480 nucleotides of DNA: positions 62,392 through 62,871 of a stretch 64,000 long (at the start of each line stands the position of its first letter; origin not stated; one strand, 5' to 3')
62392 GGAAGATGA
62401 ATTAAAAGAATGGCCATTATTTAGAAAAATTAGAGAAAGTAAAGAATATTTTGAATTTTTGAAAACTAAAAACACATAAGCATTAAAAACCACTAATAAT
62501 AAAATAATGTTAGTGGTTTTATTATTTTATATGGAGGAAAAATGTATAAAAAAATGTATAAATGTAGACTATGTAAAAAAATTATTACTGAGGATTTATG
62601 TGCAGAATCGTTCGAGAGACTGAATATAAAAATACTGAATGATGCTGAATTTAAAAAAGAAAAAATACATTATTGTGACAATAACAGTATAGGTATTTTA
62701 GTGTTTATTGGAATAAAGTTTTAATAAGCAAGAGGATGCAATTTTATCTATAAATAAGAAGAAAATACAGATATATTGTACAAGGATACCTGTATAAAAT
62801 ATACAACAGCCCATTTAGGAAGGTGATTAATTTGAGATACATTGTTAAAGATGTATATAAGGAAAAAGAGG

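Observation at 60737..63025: AT-rich island next to the integrase carries a self-contained HEPN-motif gene: a candidate prophage-encoded defence or abortive-infection system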

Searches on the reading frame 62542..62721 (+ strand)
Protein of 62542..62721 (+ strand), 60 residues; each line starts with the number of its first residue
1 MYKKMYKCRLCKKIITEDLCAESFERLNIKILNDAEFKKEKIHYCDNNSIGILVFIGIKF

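Call 4: search_protein_families(library=pfam, proteins=[window:62542-62721:+], max_evalue=1)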
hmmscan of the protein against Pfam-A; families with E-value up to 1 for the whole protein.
window:62542-62721:+ (60 aa): 1 family
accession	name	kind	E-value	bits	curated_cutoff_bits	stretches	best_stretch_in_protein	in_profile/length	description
PF02892.21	zf-BED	-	0.11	13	20.6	1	3-18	14-29/44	BED zinc finger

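Call 5: search_protein_families(library=padloc, proteins=[window:62542-62721:+], max_evalue=1)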
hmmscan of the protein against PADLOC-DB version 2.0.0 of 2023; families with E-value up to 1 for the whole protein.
window:62542-62721:+ (60 aa): 0 families

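Call 6: search_protein_families(library=ncbifam, proteins=[window:62542-62721:+], max_evalue=1)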
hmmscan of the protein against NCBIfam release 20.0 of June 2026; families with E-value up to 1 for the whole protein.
window:62542-62721:+ (60 aa): 0 families

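Call 7: search_protein_families(library=phrogs, proteins=[window:62542-62721:+], max_evalue=1)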
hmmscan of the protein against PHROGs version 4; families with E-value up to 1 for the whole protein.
window:62542-62721:+ (60 aa): 2 families
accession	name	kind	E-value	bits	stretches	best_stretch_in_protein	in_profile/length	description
phrog_16725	-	unknown function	5.8e-06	27.6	1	2-60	4-71/75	-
phrog_36618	-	unknown function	0.35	12.2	1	8-41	15-47/60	-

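Call 66: search_dna_similar(query=window:62542-62721:+, collection=phages, mode=protein, max_evalue=0.01, max_rows=20)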
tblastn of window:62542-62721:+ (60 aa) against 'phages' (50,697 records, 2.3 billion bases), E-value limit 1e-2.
No match.

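Call 67: find_homologous_proteins(query=window:62542-62721:+, max_evalue=0.001)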
Query window:62542-62721:+ (60 aa): 1 proteins with E <= 0.001 among 1 candidates.
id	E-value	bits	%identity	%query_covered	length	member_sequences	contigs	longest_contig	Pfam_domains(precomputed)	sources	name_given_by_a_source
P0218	2.3e-27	111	88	100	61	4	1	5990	-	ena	-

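Call 69: find_homologous_proteins(query=A6, max_evalue=0.01)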
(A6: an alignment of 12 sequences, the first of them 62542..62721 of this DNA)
Query A6 (12 sequences) (60 aa, profile of the alignment): 36 proteins with E <= 0.01 among 110 candidates.
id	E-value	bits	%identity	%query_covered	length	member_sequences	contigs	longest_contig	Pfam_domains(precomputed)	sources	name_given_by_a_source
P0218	2.2e-23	100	88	100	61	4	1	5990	-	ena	-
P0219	4.6e-23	99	49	98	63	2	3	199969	-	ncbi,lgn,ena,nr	ncbi:MAG: hypothetical protein K2O59_03435 [Lachnospiraceae bacterium]|nr:hypothetical protein [Lach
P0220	6.0e-22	95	51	98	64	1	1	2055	-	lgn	-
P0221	8.8e-22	95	51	98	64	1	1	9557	-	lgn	-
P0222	5.8e-21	92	48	97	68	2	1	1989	-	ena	-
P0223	1.5e-20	91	47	98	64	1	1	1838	-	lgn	-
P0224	8.1e-20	88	53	95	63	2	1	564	-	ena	-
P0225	1.2e-19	88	57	100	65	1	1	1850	-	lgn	-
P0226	1.9e-19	87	48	93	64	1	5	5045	-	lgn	-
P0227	2.3e-18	84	24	98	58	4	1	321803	-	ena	-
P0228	3.8e-18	83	27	98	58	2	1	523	-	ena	-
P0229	4.5e-18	83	32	98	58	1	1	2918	-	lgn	-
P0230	4.8e-18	83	34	98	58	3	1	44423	-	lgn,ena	-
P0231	4.9e-18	83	29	98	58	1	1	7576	-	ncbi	-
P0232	6.5e-18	82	32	98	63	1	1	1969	-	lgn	-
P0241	1.1e-16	78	39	98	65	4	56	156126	-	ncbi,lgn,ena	-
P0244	4.7e-16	76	29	98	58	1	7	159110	-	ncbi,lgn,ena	-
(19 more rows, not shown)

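Call 70: search_solved_structures(query=A6, max_evalue=10, show_alignments=2)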
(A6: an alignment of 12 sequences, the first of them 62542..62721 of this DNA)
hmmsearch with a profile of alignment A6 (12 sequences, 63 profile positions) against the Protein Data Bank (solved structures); distinct sequences matched with E-value up to 10: 69 (the best 60 are shown).
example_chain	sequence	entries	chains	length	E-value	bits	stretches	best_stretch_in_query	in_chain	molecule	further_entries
5v3m_C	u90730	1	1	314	3e-06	30.5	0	4-18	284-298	Zinc finger protein 568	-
5wjq_D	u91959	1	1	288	1e-05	28.8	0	4-18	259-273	Zinc finger protein 568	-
2kmk_A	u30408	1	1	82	1.5e-05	28.3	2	6-19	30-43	Zinc finger protein Gfi-1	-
2i13_A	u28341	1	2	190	2.5e-05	27.6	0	4-20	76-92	Aart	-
5v3j_E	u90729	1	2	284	0.00011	25.4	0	4-17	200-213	Zinc finger protein 568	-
9jzt_A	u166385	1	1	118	0.00031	24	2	5-19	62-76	Zinc finger and BTB domain-containing protein 20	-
1mey_C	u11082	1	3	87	0.00054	23.3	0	3-21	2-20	CONSENSUS ZINC FINGER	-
7txc_E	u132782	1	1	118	0.0097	19.3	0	4-18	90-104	Hypermethylated in cancer 2 protein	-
5v3g_D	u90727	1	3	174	0.012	19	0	4-18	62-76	PR domain zinc finger protein 9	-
5egb_A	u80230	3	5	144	0.03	17.7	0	4-18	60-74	Histone-lysine N-methyltransferase PRDM9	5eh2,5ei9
2em6_A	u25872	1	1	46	0.045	17.1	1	2-27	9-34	Zinc finger protein 224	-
2ee8_A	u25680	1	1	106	0.048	17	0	4-21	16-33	Protein odd-skipped-related 2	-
9kh2_A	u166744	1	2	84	0.058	16.8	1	5-19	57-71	Zinc finger and BTB domain-containing protein 20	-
7ysf_A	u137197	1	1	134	0.078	16.4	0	6-18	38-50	Zinc finger protein 524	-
1g2d_C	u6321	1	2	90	0.17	15.3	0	4-18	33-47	TATA BOX ZINC FINGER PROTEIN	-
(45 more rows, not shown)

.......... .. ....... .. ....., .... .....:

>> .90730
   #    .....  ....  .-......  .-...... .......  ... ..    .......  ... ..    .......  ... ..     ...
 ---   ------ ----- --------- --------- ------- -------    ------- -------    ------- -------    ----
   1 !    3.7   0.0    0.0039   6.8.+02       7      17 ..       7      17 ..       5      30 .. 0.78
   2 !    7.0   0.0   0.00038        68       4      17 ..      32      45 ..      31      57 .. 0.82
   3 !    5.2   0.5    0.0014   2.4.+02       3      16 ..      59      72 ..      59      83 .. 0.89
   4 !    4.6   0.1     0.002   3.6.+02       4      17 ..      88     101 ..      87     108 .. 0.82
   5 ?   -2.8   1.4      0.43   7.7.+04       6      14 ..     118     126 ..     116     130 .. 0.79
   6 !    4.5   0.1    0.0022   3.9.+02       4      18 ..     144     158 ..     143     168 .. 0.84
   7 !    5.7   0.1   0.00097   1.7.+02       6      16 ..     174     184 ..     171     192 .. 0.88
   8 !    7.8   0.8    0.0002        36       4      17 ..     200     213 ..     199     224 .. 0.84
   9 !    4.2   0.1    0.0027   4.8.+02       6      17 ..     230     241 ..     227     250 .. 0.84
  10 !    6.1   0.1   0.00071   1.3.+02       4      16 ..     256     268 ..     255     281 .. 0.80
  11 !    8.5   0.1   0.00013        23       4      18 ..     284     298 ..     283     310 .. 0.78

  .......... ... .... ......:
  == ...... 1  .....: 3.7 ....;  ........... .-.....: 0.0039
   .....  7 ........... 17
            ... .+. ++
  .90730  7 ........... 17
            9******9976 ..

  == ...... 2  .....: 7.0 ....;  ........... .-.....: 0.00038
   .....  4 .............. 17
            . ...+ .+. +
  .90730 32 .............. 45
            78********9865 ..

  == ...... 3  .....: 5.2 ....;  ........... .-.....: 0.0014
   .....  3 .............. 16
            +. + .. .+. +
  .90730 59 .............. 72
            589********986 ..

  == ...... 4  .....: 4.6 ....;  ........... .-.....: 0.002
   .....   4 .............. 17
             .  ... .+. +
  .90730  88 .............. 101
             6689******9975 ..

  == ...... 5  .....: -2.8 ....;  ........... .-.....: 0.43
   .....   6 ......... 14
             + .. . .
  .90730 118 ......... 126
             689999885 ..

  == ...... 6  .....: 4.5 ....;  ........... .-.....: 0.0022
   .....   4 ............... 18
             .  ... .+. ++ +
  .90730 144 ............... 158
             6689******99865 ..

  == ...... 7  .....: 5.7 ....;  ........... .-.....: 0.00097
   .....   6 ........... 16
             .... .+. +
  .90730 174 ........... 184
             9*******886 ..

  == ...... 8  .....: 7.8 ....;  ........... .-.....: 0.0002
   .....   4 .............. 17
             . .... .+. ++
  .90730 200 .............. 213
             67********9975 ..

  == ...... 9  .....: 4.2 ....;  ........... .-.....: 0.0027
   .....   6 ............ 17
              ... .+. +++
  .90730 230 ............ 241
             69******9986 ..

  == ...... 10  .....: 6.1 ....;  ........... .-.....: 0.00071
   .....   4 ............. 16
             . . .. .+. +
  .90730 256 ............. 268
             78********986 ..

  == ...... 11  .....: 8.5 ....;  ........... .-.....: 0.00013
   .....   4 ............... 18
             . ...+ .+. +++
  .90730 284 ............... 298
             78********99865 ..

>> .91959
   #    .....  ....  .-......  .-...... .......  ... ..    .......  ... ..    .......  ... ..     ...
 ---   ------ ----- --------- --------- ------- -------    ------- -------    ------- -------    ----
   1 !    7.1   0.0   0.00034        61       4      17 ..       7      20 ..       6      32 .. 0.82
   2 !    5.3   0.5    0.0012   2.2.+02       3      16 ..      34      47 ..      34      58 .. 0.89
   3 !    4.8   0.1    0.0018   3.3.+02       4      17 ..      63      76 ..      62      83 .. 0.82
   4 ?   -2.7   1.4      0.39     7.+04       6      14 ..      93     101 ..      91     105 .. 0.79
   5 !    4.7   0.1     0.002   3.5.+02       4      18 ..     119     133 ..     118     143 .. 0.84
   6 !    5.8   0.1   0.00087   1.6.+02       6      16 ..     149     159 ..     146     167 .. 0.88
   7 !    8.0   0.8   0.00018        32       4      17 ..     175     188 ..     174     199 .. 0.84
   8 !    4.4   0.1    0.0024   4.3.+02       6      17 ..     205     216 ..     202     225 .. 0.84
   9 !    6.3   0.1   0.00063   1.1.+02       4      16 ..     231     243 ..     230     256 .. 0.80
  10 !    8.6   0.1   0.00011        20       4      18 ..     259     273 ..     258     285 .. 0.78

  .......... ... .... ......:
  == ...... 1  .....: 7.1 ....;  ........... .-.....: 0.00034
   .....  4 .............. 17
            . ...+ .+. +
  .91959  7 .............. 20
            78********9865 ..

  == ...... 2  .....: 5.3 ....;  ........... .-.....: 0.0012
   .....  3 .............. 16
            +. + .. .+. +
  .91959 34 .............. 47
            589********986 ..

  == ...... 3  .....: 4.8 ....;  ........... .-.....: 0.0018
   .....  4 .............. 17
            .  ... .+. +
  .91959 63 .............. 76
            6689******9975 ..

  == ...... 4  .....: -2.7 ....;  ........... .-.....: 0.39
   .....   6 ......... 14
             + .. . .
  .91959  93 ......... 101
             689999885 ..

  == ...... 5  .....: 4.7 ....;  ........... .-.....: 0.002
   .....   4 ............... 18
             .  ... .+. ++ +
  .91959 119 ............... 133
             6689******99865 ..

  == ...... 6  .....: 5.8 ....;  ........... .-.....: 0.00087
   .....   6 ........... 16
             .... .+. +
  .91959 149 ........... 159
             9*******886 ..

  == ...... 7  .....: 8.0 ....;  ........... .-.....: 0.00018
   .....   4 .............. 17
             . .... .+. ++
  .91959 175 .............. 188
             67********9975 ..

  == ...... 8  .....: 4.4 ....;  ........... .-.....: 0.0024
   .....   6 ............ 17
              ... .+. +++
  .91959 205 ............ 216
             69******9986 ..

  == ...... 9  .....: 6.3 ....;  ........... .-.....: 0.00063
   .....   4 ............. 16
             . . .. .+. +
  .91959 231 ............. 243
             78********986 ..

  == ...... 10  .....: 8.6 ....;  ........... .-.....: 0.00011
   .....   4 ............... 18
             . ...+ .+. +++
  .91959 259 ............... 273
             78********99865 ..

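Call 71: find_encoding_contigs(protein=P0241, flank=5000, max_places=4)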
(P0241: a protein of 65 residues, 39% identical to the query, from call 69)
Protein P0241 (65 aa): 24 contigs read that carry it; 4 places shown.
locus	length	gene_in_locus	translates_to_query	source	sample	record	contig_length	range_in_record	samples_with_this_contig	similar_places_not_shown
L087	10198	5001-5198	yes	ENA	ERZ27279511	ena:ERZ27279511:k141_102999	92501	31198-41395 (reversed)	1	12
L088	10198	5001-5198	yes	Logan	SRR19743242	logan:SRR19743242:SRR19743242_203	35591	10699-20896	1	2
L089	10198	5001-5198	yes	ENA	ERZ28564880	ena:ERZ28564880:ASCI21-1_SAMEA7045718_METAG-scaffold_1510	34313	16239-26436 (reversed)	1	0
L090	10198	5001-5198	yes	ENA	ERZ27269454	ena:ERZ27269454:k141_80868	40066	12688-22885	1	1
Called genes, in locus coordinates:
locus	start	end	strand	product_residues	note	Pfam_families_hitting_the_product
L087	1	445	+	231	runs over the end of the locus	-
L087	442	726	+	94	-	-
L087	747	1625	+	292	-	PF01555:N6_N4_Mtase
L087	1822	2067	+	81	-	-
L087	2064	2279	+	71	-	-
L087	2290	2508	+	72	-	-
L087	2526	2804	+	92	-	-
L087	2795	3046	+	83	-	-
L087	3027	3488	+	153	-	PF13649:Methyltransf_25 (faint), PF08241:Methyltransf_11 (faint)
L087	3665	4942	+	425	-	PF18735:HEPN_RiboL-PSP (weak)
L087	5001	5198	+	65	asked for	-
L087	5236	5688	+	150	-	-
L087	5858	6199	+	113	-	-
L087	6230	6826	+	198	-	PF03592:Terminase_2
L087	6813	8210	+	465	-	-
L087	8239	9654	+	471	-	PF05133:SPP1_portal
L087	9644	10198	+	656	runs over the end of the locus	PF04233:Phage_Mu_F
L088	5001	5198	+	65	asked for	-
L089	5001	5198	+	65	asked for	-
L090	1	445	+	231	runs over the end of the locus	-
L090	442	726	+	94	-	-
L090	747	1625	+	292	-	PF01555:N6_N4_Mtase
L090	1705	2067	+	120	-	-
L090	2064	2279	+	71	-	-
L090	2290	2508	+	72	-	-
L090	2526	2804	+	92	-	-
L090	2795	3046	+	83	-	-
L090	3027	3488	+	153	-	PF13649:Methyltransf_25 (faint), PF08241:Methyltransf_11 (faint)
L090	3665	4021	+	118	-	-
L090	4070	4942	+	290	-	PF18735:HEPN_RiboL-PSP (weak)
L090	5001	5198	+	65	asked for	-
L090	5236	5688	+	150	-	-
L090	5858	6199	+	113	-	-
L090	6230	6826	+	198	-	PF03592:Terminase_2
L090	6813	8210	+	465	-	-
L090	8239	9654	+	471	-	PF05133:SPP1_portal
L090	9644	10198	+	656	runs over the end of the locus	PF04233:Phage_Mu_F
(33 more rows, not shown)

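Call 72: find_encoding_contigs(protein=P0227, flank=5000, max_places=2)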
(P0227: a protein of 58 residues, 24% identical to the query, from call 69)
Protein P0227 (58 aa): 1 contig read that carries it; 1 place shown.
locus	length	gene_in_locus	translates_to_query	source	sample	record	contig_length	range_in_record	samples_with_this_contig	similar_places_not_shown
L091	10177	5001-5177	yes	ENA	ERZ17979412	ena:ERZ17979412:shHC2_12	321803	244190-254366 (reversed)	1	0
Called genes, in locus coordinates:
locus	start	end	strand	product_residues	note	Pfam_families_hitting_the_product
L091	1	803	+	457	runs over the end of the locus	PF03023:MurJ (weak), PF01943:Polysacc_synt (faint), PF01554:MatE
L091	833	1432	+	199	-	PF02542:YgbB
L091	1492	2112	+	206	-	PF04542:Sigma70_r2, PF08281:Sigma70_r4_2 (faint)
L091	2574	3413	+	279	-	-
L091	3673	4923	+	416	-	PF18735:HEPN_RiboL-PSP (weak)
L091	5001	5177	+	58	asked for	-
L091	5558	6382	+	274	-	PF00561:Abhydrolase_1, PF12146:Hydrolase_4, PF12697:Abhydrolase_6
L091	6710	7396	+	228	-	PF25087:GMPPB_C (faint), PF00132:Hexapep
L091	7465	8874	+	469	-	PF01406:tRNA-synt_1e, PF01921:tRNA-synt_1f (faint), PF09334:tRNA-synt_1g (weak), PF00133:tRNA-synt_1 (weak), PF09334:tRNA-synt_1g (weak), PF09190:DALR_2, PF23493:CysS_C (weak)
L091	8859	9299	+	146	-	PF00636:Ribonuclease_3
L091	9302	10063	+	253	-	PF22435:MRM3-like_sub_bind (weak), PF08032:SpoU_sub_bind, PF00588:SpoU_methylase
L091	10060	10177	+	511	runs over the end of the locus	-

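Call 73: find_encoding_contigs(protein=P0244, flank=5000, max_places=3)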
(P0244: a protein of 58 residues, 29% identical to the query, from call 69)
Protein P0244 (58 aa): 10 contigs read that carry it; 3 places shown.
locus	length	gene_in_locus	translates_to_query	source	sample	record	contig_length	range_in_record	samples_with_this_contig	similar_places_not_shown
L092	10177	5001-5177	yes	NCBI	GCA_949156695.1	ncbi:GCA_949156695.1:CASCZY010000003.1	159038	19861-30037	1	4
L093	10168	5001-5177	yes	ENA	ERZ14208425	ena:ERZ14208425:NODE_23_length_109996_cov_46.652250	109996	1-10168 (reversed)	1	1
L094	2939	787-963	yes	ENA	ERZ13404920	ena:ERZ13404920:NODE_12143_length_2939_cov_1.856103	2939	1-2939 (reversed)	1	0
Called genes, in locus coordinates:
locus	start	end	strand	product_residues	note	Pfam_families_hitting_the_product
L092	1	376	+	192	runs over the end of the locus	PF06941:NT5C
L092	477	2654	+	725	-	PF03477:ATP-cone, PF13597:NRDD, PF01228:Gly_radical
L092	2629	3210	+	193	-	PF13353:Fer4_12, PF04055:Radical_SAM (weak)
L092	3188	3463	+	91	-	-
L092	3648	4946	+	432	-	-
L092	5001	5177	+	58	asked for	-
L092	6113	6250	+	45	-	-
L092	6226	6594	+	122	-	-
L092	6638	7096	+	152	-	-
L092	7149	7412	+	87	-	-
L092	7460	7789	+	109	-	-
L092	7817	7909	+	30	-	-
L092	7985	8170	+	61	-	-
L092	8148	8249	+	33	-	-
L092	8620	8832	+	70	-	-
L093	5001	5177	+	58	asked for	-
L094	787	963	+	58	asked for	-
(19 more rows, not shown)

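Call 85: search_protein_families(library=padloc, proteins=[L091:2574-3410:+, L087:5236-5685:+, L087:5858-6196:+], max_evalue=0.001)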
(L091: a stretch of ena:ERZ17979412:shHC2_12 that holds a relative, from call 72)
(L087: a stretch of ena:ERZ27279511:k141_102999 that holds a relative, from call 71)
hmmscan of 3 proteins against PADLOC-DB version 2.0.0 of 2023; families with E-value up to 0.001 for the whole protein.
L091:2574-3410:+ (279 aa): 0 families

L087:5236-5685:+ (150 aa): 0 families

L087:5858-6196:+ (113 aa): 0 families

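Call 99: search_protein_families(library=pfam, alignment_id=A6, max_evalue=0.5)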
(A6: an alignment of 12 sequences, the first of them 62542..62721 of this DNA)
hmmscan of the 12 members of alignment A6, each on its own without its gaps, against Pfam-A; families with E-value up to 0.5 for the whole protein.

A. member 1, window:62542-62721:+ (60 aa): 1 family
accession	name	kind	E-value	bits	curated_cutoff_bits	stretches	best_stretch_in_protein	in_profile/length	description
PF02892.21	zf-BED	-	0.11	13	20.6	1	3-18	14-29/44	BED zinc finger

B. families by the number of members that match (of 12 scanned): 19 families
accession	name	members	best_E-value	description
PF06397.17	Desulfoferrod_N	5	0.0061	Desulfoferrodoxin, N-terminal domain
PF24461.1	DUF7576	3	0.0094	Family of unknown function (DUF7576)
PF09723.15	Zn_ribbon_8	2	0.0092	Zinc ribbon domain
PF00096.32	zf-C2H2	2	0.052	Zinc finger, C2H2 type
PF02892.21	zf-BED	2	0.089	BED zinc finger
PF25054.1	PHD_pln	1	0.0014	PHD-type zinc finger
PF00130.28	C1_1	1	0.0062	Phorbol esters/diacylglycerol binding domain (C1 domain)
PF19769.4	CPxCG_zf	1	0.0066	CPxCG-related zinc finger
PF10955.13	Fin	1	0.0081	Anti-sigma-F factor Fin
PF13465.12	zf-H2C2_2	1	0.037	Zinc-finger double domain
PF10964.13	DUF2766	1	0.046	Protein of unknown function (DUF2766)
PF18423.6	zf_CopZ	1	0.078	Zinc binding domain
PF06730.16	FAM92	1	0.09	FAM92 protein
PF23470.1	Zn_ribbon_PF0610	1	0.11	PF0610 rubredoxin-like zinc beta-ribbon domain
PF25420.1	zf-C2H2_ZN292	1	0.12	ZN292-like C2H2 zinc finger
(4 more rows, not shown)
